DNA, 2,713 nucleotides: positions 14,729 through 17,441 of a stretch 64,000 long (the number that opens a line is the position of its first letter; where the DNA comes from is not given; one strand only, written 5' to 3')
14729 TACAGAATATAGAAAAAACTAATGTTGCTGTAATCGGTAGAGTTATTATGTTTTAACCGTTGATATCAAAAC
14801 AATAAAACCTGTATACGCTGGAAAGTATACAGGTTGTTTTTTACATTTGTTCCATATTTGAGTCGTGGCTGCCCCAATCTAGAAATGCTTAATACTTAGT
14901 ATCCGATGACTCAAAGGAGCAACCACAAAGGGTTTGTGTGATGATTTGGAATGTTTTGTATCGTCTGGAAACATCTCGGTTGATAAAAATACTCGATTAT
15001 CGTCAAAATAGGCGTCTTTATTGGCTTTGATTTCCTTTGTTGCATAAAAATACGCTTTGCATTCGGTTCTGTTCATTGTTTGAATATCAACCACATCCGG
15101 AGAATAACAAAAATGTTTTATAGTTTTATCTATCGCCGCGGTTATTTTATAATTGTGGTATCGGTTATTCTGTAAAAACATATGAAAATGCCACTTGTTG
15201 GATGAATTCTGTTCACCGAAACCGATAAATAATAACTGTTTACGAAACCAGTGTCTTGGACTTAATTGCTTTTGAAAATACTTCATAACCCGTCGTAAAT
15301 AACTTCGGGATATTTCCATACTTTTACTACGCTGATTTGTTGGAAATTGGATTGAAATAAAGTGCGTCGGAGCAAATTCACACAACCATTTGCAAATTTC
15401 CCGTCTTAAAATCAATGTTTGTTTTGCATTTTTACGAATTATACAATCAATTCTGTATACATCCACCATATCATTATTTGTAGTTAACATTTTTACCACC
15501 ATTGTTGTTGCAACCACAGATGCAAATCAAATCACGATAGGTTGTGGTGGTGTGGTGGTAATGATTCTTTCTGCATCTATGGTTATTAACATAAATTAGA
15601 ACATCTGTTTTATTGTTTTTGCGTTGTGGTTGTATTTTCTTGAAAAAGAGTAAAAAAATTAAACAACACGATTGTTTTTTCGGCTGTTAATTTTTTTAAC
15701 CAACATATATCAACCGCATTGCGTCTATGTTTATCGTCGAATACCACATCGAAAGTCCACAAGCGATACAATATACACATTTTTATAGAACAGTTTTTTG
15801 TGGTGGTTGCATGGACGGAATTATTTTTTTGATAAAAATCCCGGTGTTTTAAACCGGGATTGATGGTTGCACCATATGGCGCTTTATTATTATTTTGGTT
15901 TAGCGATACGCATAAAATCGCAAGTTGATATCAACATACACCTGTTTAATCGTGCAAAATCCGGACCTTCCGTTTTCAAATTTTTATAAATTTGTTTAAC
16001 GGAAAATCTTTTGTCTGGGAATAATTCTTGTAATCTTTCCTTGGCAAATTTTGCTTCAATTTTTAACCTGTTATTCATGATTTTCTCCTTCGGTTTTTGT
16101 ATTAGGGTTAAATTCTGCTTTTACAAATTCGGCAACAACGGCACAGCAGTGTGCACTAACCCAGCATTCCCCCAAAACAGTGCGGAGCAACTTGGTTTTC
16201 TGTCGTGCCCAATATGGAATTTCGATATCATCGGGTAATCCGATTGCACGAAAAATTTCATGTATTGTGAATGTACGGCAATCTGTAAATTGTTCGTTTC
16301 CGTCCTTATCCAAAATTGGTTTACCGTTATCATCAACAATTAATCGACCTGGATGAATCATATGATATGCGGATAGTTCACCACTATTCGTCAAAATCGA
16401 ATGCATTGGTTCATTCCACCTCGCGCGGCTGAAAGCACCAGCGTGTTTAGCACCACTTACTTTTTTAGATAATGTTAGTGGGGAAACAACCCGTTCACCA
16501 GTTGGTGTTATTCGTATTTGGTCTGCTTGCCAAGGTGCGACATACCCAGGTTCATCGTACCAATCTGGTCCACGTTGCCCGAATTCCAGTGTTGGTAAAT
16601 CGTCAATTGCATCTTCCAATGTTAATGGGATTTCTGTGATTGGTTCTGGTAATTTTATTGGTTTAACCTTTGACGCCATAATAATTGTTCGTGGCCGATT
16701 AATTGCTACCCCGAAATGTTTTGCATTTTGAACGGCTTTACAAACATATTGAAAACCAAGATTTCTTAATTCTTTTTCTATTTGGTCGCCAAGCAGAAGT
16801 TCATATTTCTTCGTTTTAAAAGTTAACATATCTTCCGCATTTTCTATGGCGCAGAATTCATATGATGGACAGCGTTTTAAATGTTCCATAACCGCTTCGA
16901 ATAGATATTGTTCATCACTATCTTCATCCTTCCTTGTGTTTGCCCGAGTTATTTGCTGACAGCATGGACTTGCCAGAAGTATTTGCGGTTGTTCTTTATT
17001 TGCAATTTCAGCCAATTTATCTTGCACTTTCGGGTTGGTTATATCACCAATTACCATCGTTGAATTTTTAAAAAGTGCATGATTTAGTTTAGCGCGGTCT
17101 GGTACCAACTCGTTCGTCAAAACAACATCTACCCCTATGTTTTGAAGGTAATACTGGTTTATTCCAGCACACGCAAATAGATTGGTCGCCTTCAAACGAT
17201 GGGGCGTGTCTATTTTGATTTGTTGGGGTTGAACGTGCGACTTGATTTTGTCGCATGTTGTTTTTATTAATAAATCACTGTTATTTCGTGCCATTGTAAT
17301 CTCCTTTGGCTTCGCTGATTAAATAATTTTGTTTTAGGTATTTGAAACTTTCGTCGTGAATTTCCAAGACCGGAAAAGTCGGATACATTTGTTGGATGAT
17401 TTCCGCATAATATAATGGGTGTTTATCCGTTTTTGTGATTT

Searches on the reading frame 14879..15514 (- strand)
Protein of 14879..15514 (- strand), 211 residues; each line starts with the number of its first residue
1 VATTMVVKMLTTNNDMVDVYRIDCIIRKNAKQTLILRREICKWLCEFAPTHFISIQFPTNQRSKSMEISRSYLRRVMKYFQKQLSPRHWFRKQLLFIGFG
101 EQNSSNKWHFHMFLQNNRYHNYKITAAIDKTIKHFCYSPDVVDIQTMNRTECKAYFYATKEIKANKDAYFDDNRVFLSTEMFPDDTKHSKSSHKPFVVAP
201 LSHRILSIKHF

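Call 69: search_protein_families(library=pfam, proteins=[window:14879-15514:-], max_evalue=0.001)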
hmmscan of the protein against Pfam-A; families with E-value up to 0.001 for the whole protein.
window:14879-15514:- (211 aa): 1 family
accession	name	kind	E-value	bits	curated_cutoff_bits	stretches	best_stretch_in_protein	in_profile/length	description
PF23343.2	REP_ORF2-G2P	-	8.7e-05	23.2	27.8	1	64-147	10-84/99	Replication-associated protein ORF2/G2P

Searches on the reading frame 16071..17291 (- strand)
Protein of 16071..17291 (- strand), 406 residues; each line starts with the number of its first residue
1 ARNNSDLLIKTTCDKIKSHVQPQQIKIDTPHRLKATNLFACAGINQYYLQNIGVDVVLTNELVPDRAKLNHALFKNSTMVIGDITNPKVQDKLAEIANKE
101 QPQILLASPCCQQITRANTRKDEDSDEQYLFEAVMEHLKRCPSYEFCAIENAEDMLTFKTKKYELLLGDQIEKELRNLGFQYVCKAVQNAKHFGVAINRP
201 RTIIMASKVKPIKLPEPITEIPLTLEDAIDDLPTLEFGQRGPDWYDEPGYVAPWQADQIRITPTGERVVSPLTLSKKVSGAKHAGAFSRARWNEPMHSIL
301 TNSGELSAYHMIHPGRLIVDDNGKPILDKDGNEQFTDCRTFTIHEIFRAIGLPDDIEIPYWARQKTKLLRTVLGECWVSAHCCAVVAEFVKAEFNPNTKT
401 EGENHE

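Call 69: search_protein_families(library=pfam, proteins=[window:16071-17291:-], max_evalue=0.001)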
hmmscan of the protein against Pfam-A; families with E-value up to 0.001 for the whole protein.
window:16071-17291:- (406 aa): 1 family
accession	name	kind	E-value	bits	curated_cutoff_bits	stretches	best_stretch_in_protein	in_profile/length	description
PF00145.23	DNA_methylase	-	1.2e-20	74.6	22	1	34-367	2-304/324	C-5 cytosine-specific DNA methylase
